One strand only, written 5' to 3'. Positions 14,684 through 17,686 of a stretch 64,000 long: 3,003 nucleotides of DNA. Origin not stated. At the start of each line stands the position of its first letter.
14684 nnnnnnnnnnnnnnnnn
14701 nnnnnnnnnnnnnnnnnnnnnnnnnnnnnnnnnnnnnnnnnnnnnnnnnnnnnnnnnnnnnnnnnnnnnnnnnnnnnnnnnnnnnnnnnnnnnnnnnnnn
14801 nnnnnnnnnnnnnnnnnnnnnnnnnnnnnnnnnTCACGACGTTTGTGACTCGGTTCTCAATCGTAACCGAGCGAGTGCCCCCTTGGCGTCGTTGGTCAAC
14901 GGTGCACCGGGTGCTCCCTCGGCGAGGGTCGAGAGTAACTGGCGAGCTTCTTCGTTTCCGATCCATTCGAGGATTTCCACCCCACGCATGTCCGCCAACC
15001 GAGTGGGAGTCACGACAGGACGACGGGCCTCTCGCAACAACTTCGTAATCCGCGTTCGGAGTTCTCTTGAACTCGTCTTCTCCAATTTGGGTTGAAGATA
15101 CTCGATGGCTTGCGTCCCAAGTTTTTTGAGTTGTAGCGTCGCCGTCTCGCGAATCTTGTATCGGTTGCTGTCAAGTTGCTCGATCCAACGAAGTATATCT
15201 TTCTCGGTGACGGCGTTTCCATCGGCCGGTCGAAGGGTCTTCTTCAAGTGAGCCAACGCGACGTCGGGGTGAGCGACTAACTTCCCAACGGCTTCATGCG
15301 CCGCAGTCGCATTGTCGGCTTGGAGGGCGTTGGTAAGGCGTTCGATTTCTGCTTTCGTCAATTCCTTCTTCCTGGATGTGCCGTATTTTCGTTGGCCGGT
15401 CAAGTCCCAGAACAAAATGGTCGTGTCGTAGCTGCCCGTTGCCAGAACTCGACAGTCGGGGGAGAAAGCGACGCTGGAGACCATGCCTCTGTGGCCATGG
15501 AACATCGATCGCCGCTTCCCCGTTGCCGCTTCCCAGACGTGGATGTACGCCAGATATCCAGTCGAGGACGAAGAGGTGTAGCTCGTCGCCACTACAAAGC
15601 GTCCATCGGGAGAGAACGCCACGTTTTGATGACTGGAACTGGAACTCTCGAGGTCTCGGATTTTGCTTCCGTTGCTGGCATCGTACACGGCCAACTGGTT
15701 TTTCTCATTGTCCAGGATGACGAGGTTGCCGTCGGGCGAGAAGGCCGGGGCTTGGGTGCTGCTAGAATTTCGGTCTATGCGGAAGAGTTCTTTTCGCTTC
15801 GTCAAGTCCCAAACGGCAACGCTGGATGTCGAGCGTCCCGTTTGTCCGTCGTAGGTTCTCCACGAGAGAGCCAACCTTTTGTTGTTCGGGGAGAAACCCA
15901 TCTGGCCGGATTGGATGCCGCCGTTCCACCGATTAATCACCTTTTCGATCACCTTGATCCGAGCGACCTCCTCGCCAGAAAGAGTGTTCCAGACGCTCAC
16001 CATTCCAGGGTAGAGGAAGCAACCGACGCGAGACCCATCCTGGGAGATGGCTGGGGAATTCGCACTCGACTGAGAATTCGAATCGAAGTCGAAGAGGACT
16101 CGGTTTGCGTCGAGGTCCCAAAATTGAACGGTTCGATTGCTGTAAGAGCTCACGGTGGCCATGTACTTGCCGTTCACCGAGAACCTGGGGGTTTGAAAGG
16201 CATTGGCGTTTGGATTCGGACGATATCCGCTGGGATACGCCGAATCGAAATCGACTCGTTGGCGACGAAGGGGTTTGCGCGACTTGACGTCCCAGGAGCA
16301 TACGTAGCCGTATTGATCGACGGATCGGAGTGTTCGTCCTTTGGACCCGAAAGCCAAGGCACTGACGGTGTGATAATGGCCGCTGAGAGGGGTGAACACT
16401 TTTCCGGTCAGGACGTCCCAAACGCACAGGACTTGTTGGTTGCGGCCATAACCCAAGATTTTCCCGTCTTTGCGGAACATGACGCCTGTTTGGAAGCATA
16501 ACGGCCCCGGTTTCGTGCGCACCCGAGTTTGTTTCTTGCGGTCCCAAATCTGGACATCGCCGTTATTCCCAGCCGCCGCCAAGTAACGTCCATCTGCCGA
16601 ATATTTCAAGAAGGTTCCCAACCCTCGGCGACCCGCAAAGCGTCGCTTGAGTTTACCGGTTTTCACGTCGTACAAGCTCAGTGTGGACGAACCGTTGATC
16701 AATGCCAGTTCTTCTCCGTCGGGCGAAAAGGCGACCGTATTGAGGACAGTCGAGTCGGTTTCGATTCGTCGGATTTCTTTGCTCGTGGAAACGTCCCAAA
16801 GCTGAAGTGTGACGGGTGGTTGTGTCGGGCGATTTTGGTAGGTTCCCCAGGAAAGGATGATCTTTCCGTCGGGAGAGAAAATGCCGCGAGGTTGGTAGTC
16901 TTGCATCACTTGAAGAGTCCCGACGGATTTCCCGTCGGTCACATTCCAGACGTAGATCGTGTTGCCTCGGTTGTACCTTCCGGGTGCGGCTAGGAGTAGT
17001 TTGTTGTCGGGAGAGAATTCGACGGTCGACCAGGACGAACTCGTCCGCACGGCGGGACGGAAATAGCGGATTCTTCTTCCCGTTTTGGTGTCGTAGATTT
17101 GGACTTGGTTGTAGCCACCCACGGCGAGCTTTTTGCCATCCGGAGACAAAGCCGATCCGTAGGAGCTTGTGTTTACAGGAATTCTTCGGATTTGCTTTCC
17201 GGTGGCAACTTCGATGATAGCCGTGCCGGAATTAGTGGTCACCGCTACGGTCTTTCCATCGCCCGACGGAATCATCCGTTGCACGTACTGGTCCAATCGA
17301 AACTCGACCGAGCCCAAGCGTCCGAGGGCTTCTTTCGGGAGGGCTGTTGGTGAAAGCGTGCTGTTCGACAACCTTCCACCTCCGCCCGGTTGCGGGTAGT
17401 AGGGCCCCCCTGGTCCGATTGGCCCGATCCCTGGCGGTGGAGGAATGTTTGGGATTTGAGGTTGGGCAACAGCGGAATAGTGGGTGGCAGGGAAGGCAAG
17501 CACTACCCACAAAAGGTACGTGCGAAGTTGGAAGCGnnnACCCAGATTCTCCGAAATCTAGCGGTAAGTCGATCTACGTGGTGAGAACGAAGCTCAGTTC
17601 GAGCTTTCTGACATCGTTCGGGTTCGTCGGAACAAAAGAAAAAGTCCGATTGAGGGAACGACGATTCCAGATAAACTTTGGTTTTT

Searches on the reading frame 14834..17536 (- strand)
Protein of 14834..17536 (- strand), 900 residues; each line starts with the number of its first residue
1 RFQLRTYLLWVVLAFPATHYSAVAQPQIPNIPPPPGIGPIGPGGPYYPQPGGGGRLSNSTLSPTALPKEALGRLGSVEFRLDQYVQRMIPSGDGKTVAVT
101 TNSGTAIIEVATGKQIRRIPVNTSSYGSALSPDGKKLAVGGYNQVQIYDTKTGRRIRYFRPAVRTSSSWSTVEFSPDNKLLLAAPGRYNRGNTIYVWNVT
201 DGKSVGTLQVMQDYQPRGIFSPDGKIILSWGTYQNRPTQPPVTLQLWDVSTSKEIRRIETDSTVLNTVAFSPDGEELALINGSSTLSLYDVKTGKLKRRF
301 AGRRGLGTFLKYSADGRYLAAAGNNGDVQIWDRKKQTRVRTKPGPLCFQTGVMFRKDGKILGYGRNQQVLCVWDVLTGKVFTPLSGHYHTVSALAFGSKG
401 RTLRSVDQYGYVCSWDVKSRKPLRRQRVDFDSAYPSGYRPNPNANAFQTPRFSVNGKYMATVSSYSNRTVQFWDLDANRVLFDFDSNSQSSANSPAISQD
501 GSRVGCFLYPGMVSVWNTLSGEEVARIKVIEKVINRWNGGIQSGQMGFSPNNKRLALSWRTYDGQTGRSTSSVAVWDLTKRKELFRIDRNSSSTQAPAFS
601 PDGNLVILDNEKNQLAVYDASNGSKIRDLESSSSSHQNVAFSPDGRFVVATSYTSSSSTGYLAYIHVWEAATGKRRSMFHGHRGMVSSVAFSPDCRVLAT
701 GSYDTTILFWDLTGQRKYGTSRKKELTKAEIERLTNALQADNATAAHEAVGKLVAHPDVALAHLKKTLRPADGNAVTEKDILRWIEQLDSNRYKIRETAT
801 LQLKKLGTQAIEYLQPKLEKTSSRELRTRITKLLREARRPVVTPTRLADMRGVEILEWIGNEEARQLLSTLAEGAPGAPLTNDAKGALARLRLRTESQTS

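Call 52: search_protein_families(library=pfam, proteins=[window:14834-17536:-], max_evalue=0.00001)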
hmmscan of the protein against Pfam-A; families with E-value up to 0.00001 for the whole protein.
window:14834-17536:- (900 aa): 39 families (the best 25 are shown)
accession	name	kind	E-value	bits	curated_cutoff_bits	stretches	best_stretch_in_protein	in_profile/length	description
PF25174.1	Beta-prop_THOC3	-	1.3e-67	228.1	305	3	243-426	70-251/272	THOC3 beta-propeller domain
PF24814.1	WD40_Prp19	-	1.3e-57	195.5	320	4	243-341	114-214/281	Prp19 WD40 domain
PF25173.1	Beta-prop_WDR3_1st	-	2.1e-50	171.4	154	4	571-720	9-150/184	WDR3 first beta-propeller domain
PF23414.1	Beta-prop_EML_2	-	3.5e-48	164.7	90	3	570-729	19-168/266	Echinoderm microtubule-associated protein second beta-propeller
PF24807.1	WD40_CDC20-Fz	-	4e-42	145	200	4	571-720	29-172/292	CDC20/Fizzy WD40 domain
PF24817.1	WD40_WDHD1_1st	-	1.1e-40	140.1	109.9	3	351-530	91-263/291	WDHD1 first WD40 domain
PF25175.1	Beta-prop_WDR5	-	1.9e-35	123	250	1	264-477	12-210/296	WDR5 beta-propeller domain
PF25168.1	Beta-prop_WDR36-Utp21_2nd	-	3.2e-28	99.4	84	1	243-335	180-271/335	WDR36/Utp21 second beta-propeller domain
PF23393.2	Beta-prop_WDR90_POC16_2nd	-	1.1e-27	97.4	60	1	497-711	86-291/291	WDR90/POC16, second beta-propeller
PF00400.38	WD40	-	6.2e-27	93.3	27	1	675-711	3-39/39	WD domain, G-beta repeat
PF25391.1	WD40_Gbeta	-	5.6e-26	91.8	150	3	572-714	78-215/340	G protein beta WD-40 repeat protein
PF24780.1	WD40_MABP1-WDR62_1st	-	8.7e-25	88.1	496.3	0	572-654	19-103/328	MABP1/WDR62 first WD40 domain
PF25171.1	Beta-prop_WDR36-Utp21_1st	-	4.8e-24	85.6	80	2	190-339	83-228/266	WDR36/Utp21 first beta-propeller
PF24796.1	WDR55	-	1e-22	81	200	1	252-339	43-130/296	WDR55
PF24805.1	EIF3I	-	2.5e-22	79.9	200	0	665-717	34-87/324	EIF3I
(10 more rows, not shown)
